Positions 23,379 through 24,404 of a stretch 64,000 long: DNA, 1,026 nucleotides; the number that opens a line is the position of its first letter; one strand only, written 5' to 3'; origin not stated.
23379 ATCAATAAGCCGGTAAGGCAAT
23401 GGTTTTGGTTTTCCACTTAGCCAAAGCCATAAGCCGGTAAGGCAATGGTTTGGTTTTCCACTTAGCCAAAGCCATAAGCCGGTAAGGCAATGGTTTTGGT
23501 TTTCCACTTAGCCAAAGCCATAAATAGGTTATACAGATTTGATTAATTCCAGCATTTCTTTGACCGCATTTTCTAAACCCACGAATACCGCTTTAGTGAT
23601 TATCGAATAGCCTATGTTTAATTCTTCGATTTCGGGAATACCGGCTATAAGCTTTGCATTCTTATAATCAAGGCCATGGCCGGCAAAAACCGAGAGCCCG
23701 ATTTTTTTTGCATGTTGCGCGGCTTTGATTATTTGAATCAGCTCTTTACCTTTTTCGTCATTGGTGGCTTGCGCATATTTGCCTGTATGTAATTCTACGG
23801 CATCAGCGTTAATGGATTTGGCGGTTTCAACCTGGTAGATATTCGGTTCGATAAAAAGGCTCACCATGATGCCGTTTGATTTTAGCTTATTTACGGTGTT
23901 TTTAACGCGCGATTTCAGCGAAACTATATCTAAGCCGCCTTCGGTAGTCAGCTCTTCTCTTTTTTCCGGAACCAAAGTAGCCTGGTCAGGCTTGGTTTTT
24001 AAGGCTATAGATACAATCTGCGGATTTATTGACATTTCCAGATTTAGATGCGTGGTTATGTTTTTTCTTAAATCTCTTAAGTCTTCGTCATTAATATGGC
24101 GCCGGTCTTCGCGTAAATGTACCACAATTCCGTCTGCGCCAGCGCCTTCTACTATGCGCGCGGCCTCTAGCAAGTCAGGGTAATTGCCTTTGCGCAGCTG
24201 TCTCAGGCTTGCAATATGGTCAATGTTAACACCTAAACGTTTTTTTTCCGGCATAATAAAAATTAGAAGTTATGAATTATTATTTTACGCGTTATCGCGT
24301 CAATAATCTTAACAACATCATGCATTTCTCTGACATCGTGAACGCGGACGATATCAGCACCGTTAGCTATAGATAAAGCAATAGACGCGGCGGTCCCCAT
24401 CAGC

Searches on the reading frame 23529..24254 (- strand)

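Call 82: search_protein_families(library=pfam, proteins=[window:23529-24254:-], max_evalue=0.00001)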
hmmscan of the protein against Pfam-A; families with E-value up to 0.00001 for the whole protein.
window:23529-24254:- (241 aa): 1 family
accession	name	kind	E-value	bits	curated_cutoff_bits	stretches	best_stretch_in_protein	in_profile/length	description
PF03740.19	PdxJ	-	4.1e-97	324.3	24.5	1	6-238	1-234/234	Pyridoxal phosphate biosynthesis protein PdxJ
